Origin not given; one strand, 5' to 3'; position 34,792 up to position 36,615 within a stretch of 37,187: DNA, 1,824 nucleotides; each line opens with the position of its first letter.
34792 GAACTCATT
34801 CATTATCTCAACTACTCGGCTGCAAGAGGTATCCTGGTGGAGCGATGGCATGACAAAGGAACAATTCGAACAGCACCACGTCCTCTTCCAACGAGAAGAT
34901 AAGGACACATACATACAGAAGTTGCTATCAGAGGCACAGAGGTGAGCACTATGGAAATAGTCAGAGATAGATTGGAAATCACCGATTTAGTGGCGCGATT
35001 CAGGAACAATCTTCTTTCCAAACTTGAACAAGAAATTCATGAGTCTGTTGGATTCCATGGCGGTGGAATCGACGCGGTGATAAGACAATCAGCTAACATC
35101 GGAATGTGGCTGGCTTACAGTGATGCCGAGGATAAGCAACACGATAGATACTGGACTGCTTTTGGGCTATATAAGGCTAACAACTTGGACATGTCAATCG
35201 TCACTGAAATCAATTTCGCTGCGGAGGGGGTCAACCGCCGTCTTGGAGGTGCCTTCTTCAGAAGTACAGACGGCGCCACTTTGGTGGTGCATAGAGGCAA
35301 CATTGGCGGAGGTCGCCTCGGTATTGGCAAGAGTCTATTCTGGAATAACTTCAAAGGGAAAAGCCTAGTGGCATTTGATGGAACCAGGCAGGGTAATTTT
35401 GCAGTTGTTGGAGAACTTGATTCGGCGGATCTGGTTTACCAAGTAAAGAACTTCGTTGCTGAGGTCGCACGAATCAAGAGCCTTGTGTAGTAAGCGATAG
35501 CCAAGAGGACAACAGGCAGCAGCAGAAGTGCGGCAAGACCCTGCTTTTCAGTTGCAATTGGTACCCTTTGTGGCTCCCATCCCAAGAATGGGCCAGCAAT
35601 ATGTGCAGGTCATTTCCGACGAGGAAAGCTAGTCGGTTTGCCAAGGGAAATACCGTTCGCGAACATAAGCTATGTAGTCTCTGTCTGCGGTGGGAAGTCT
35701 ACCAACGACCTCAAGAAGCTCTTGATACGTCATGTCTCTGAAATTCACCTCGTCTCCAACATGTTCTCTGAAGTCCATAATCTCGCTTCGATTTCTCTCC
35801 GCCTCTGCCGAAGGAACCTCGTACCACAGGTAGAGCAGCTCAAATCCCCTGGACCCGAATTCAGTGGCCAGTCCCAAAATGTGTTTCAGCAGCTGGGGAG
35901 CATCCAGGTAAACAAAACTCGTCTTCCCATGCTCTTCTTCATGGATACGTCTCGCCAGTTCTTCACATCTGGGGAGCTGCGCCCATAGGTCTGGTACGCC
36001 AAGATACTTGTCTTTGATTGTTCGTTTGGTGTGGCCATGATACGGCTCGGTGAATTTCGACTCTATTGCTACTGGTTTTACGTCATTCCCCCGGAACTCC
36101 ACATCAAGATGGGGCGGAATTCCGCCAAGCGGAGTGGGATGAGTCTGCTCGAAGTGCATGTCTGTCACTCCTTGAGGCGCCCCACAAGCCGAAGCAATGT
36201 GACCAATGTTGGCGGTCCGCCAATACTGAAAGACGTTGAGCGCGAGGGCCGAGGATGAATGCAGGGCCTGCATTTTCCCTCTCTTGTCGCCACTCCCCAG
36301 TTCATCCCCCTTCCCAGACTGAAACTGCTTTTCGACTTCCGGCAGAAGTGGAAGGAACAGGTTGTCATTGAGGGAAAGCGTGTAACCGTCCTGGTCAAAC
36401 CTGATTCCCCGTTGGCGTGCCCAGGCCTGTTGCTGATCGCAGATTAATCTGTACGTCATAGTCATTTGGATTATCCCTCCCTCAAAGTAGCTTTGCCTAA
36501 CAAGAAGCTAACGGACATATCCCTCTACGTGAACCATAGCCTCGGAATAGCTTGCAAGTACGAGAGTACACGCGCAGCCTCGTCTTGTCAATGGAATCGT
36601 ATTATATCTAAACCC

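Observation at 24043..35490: Five-gene coupled operon (SNF2 ATPase, DUF262/DUF1524 nuclease, long beta-class MTase, Res-like helicase-nuclease, unknown protein): candidate undescribed composite defence system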

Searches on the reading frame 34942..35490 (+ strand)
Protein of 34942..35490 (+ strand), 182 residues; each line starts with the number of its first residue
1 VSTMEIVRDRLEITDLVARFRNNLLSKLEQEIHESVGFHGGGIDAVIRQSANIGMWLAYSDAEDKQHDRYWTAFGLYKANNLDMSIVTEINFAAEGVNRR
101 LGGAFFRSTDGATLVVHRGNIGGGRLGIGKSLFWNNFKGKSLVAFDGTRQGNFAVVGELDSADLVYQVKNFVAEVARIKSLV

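Call 3: search_protein_families(library=pfam, proteins=[window:34942-35490:+], max_evalue=0.01)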
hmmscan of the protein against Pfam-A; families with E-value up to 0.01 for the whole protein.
window:34942-35490:+ (182 aa): 0 families

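Call 4: search_protein_families(library=padloc, proteins=[window:34942-35490:+], max_evalue=0.01)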
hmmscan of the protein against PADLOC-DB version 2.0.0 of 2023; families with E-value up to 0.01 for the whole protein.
window:34942-35490:+ (182 aa): 0 families

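Call 7: search_protein_families(library=ncbifam, proteins=[window:34942-35490:+], max_evalue=0.01)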
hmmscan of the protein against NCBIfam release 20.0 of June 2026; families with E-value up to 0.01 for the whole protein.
window:34942-35490:+ (182 aa): 0 families

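Call 33: search_protein_representatives(protein=window:34942-35490:+)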
Query: 182 residues. Proteins with E-value up to 0.001 (for the whole library): 1252; up to 1e-10: 676; up to 1e-30: 5. The best 150 are listed.
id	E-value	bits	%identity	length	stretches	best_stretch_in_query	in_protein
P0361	1.7e-50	187.8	53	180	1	5-181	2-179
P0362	7.0e-33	130.5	44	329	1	6-181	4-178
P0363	1.1e-31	126.6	41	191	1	3-179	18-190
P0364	1.3e-31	126.4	40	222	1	6-181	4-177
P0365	7.3e-31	123.9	40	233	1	4-182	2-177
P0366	1.2e-30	123.2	41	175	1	6-180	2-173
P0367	2.4e-30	122.2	45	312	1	4-182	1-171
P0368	3.1e-30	121.9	40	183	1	8-181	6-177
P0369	6.0e-30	120.9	40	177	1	23-180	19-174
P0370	2.1e-29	119.2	39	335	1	5-181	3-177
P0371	2.5e-29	118.9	40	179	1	4-181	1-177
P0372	2.7e-29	118.8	40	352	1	4-182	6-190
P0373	7.5e-29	117.4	39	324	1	4-181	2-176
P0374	1.1e-28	116.8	40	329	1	4-181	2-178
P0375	1.2e-28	116.7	43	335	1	30-181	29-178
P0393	3.0e-26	108.9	40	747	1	7-180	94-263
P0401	3.1e-25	105.6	42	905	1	27-179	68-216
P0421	3.9e-24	102.0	39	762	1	1-181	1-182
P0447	1.8e-22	96.6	36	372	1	9-180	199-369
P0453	3.1e-22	95.8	31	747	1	3-181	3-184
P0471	2.0e-21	93.2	35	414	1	7-180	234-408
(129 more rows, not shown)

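Call 35: search_protein_families(library=pfam, proteins=[P0361, P0362, P0370, P0372, P0393, P0401, P0421, P0453, P0447, P0471], max_evalue=0.01)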
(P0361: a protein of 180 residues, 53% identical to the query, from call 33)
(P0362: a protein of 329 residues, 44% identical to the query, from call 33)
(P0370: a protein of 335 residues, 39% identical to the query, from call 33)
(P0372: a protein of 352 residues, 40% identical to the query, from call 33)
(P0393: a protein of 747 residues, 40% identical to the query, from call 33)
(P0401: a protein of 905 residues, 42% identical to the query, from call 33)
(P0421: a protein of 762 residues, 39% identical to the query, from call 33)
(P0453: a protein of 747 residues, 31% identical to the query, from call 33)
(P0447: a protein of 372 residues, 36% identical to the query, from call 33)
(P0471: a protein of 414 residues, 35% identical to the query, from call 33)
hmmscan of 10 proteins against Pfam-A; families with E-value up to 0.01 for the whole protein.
P0361 (180 aa): 0 families

P0362 (329 aa): 1 family
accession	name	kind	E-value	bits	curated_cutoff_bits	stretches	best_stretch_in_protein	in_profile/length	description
PF04313.20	HSDR_N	-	0.0043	17.4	25.1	1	205-289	97-173/198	Type I restriction enzyme R protein N terminus (HSDR_N)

P0370 (335 aa): 0 families

P0372 (352 aa): 0 families

P0393 (747 aa): 13 families
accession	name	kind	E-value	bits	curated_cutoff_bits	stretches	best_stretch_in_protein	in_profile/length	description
PF07728.20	AAA_5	-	4.8e-14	53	22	1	619-724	2-94/139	AAA domain (dynein-related subfamily)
PF13191.12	AAA_16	-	1.5e-06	29.2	32.6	1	604-648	11-55/167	AAA ATPase domain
PF24405.1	Pua-like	-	1.5e-06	28.5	27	1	438-540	7-119/176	Pua-like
PF13401.12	AAA_22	-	7.6e-06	26.7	27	1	619-727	8-114/130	AAA domain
PF00004.35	AAA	-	5.1e-05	24.2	21.2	1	619-707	1-69/131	ATPase family associated with various cellular activities (AAA)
PF13479.12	AAA_24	-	0.00019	21.8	27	0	618-643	4-29/195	AAA domain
PF20720.3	nSTAND3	-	0.00069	19.8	27.2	1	617-645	18-46/155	Novel STAND NTPase 3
PF13245.12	AAA_19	-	0.0024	18.5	25.1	0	614-645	9-40/134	AAA domain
PF13604.12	AAA_30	-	0.0057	16.9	27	0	610-705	11-98/191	AAA domain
PF12775.13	AAA_7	-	0.0078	16.2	25.8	0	605-650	22-66/181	P-loop containing dynein motor region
PF13481.12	AAA_25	-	0.0083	16.2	27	0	605-641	22-58/195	AAA domain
PF13521.12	AAA_28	-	0.0091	16.7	27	0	619-639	2-22/164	AAA domain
PF13238.12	AAA_18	-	0.0095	16.8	29.4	0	619-645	1-27/128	AAA domain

P0401 (905 aa): 2 families
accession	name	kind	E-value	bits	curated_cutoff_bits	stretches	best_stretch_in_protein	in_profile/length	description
PF13401.12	AAA_22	-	2e-05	25.3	27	1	569-660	4-95/130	AAA domain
PF07728.20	AAA_5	-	0.00092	19.7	22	1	573-684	2-100/139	AAA domain (dynein-related subfamily)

P0421 (762 aa): 4 families
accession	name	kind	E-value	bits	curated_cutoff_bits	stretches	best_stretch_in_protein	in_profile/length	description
PF24698.1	DUF7662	-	2.9e-14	53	26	1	203-280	1-70/72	Domain of unknown function (DUF7662)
PF07728.20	AAA_5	-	1.1e-06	29.2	22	1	489-597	2-95/139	AAA domain (dynein-related subfamily)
PF13191.12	AAA_16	-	0.00024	22.1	32.6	0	484-526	22-63/167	AAA ATPase domain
PF13401.12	AAA_22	-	0.0003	21.5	27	1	485-578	4-95/130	AAA domain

P0453 (747 aa): 6 families
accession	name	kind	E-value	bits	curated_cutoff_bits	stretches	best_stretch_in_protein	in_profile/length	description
PF12102.13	MrcB_N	-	2.3e-44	151.7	25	1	205-383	4-182/183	MrcB-like, N-terminal domain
PF01878.24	EVE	-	5.7e-07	30.1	23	1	393-524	2-142/145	EVE domain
PF13401.12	AAA_22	-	5.5e-05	23.9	27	1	575-679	4-95/130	AAA domain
PF13191.12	AAA_16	-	0.00046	21.2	32.6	1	576-678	24-142/167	AAA ATPase domain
PF20720.3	nSTAND3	-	0.0026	17.9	27.2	1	571-600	12-41/155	Novel STAND NTPase 3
PF07728.20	AAA_5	-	0.0071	16.8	22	0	579-606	2-25/139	AAA domain (dynein-related subfamily)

P0447 (372 aa): 0 families

P0471 (414 aa): 0 families

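Call 49: predict_structure(alignment_id=A3)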
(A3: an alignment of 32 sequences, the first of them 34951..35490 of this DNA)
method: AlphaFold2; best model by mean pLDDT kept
length: 179 residues; sequences in the alignment: 32
mean_pLDDT: 93.6   pTM: 0.90
mean pLDDT of the five models: 93.6, 93.4, 93.2, 92.9, 92.3
residues with pLDDT >= 90: 150; 70-90: 23; 50-70: 6; < 50: 0
segments of 3 or more residues with pLDDT < 50: none
pLDDT, mean of each block of 10 residues (from residue 1): 97 98 95 82 94 95 96 75 91 97 97 93 88 98 96 98 98 95
secondary structure, 60 per line:
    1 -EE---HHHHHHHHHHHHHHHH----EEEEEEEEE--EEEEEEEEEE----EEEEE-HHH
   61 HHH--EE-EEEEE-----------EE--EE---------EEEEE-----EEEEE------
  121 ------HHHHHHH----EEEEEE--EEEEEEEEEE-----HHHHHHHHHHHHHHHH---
elements in order: H7-22 E27-35 E38-47 E52-56 H58-63 E69-73 E100-104 E110-114 H127-133 E138-143 E146-155 H161-176

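Call 52: fold_search(model_id=the predicted structure, library=pdb)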
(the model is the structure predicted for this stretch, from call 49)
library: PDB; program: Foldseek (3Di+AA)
matches with E <= 10: 409; with E <= 0.001: 0
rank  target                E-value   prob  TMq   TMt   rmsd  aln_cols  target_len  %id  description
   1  7mie                  3.4e-02  0.13  0.16  0.13  17.8       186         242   11  Crystal structure of the Borreliella burgdorferi PlzA protein in complex with c-di-GMP (released 2021-06-30)
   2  4chj                  1.4e-01  0.25  0.20  0.27  13.1       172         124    9  Structure of Inner Membrane Complex (IMC) Sub-compartment Protein 3 (ISP3) from Toxoplasma gondii (released 2014-04-09)
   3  6f24_MODEL_1_A        1.4e-01  0.12  0.17  0.21  14.6       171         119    6  PH domain from PfAPH (released 2018-12-12)
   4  1d9q_D                2.0e-01  0.10  0.21  0.14  12.4       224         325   11  OXIDIZED PEA FRUCTOSE-1,6-BISPHOSPHATASE FORM 1 (released 1999-12-03)
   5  6f8e_MODEL_1_A        2.1e-01  0.10  0.16  0.20  14.8       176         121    6  PH domain from TgAPH (released 2019-01-30)
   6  1d9q_B                3.5e-01  0.08  0.21  0.14  12.7       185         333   12  OXIDIZED PEA FRUCTOSE-1,6-BISPHOSPHATASE FORM 1 (released 1999-12-03)
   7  1s28_A                3.7e-01  0.15  0.26  0.31  11.7       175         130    8  Crystal Structure of AvrPphF ORF1, the Chaperone for the Type III Effector AvrPphF ORF2 from P. syringae (released 2004-09-14)
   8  3cka_A                3.7e-01  0.12  0.20  0.13  10.3       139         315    8  The crystal structure of OspA mutant (released 2009-03-17)
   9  1dcu_B                3.7e-01  0.08  0.21  0.15  12.4       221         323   10  REDOX SIGNALING IN THE CHLOROPLAST: STRUCTURE OF OXIDIZED PEA FRUCTOSE-1,6-BISPHOSPHATE PHOSPHATASE (released 1999-12-03)
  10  1dbz_C                3.7e-01  0.07  0.20  0.14  12.6       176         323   14  C153S MUTANT OF PEA FRUCTOSE-1,6-BISPHOSPHATASE (released 1999-12-03)
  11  1dbz_A                4.2e-01  0.08  0.21  0.15  10.2       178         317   12  C153S MUTANT OF PEA FRUCTOSE-1,6-BISPHOSPHATASE (released 1999-12-03)
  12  1d9q_C                4.4e-01  0.06  0.20  0.14  12.7       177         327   15  OXIDIZED PEA FRUCTOSE-1,6-BISPHOSPHATASE FORM 1 (released 1999-12-03)
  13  1dcu_D                4.7e-01  0.08  0.22  0.15  10.0       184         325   12  REDOX SIGNALING IN THE CHLOROPLAST: STRUCTURE OF OXIDIZED PEA FRUCTOSE-1,6-BISPHOSPHATE PHOSPHATASE (released 1999-12-03)
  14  2pso_C                4.7e-01  0.04  0.16  0.15  15.8       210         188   11  Human StarD13 (DLC2) lipid transfer and protein localization domain (released 2007-05-15)
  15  1d9q_A                5.0e-01  0.08  0.22  0.15  10.0       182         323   11  OXIDIZED PEA FRUCTOSE-1,6-BISPHOSPHATASE FORM 1 (released 1999-12-03)
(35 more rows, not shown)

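Call 67: find_encoding_contigs(protein=P0361, flank=8000, max_places=4)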
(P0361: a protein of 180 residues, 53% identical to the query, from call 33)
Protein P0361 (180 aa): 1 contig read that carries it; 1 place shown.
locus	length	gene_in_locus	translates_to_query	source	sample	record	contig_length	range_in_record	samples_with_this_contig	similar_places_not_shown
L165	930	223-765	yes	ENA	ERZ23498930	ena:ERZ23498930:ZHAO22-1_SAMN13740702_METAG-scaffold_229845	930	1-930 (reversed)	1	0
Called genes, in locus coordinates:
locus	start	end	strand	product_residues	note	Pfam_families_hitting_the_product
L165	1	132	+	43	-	?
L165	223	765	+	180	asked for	-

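Call 68: find_encoding_contigs(protein=P0368, flank=8000, max_places=4)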
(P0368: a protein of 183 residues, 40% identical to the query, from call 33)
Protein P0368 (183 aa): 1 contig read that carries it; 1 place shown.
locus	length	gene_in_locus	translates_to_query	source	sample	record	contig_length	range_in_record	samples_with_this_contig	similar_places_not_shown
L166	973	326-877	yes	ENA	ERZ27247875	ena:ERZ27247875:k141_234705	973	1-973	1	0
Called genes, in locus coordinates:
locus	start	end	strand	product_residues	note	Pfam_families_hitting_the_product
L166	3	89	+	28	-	?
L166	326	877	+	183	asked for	-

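Call 86: fold_search(model_id=the predicted structure, library=viral)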
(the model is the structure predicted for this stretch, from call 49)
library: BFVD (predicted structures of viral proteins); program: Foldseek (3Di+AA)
matches with E <= 10: 490; with E <= 0.001: 0
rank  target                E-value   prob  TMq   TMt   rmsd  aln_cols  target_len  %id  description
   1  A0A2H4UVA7            1.7e-02  0.15  0.19  0.17  16.1       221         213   10  Zinc finger domain-containing protein [Bodo saltans virus]
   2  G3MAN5                9.0e-02  0.20  0.21  0.25  14.2       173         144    6  Gp494 [Bacillus phage G]
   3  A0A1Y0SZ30            1.0e-01  0.33  0.23  0.28  13.4       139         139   10  Uncharacterized protein [Pseudomonas phage Phabio]
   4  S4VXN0                1.2e-01  0.16  0.25  0.18  13.0       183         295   11  Uncharacterized protein [Pandoravirus salinus]
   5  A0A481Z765            1.8e-01  0.25  0.23  0.29   7.4       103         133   16  Uncharacterized protein [Pithovirus LCPAC202]
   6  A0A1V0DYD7            1.8e-01  0.06  0.15  0.17  15.7       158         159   10  Uncharacterized protein [Dinoroseobacter phage vB_DshS-R5C]
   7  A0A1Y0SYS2            2.0e-01  0.30  0.21  0.33   8.3        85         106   18  Uncharacterized protein [Pseudomonas phage Phabio]
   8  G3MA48                2.2e-01  0.60  0.27  0.28   5.1        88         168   11  Gp307 [Bacillus phage G]
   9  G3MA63                2.7e-01  0.12  0.19  0.23  14.1       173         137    8  Gp322 [Bacillus phage G]
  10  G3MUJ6                3.1e-01  0.14  0.22  0.26   9.4       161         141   10  Activator of middle period transcription [Escherichia phage Bp7]
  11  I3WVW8                3.1e-01  0.08  0.15  0.21  15.5       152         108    9  Uncharacterized protein [Acinetobacter phage ZZ1]
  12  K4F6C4                3.7e-01  0.05  0.17  0.19  16.5       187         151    8  Uncharacterized protein [Cronobacter phage vB_CsaM_GAP32]
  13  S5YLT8                3.9e-01  0.05  0.15  0.18  15.8       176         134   12  Uncharacterized protein [Mycobacterium phage Dylan]
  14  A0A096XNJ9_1          4.1e-01  0.06  0.20  0.04  13.9       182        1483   15  (no name in the UniProt tables at hand)
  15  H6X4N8                4.1e-01  0.04  0.17  0.16  16.7       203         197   10  Uncharacterized protein [Klebsiella phage vB_KleM_RaK2]
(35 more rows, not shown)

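Call 107: search_protein_families(library=phrogs, proteins=[window:34951-35490:+], max_evalue=0.001)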
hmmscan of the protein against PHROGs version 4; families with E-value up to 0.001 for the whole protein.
window:34951-35490:+ (179 aa): 0 families

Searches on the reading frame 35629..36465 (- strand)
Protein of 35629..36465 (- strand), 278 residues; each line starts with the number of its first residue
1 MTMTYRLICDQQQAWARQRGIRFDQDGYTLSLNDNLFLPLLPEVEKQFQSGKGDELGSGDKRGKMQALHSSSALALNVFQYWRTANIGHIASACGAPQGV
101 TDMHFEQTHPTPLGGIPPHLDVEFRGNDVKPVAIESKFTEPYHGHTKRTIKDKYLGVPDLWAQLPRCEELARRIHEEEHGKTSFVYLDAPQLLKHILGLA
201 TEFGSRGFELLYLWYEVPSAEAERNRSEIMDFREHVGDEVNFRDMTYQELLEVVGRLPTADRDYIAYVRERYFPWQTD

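Call 5: search_protein_families(library=pfam, proteins=[window:35629-36465:-], max_evalue=0.01)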
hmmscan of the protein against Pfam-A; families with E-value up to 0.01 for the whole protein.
window:35629-36465:- (278 aa): 2 families
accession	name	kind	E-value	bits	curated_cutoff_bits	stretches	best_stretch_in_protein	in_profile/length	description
PF22558.3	REase-ARP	-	1e-16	61.8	27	1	12-273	4-270/270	Restriction Endonuclease associating with ARP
PF20796.3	PDDEXK_13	-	0.00022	21.1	27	1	130-273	160-289/290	PD-(D/E)XK nuclease superfamily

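Call 7: search_protein_families(library=ncbifam, proteins=[window:35629-36465:-], max_evalue=0.01)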
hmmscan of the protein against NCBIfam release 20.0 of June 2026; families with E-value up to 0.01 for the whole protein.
window:35629-36465:- (278 aa): 0 families

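Call 84: search_protein_families(library=padloc, proteins=[window:35629-36465:-], max_evalue=0.001)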
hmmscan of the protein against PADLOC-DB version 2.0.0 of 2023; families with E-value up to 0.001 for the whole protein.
window:35629-36465:- (278 aa): 0 families

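Call 107: search_protein_families(library=phrogs, proteins=[window:35629-36465:-], max_evalue=0.001)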
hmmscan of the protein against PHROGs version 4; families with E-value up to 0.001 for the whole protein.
window:35629-36465:- (278 aa): 0 families
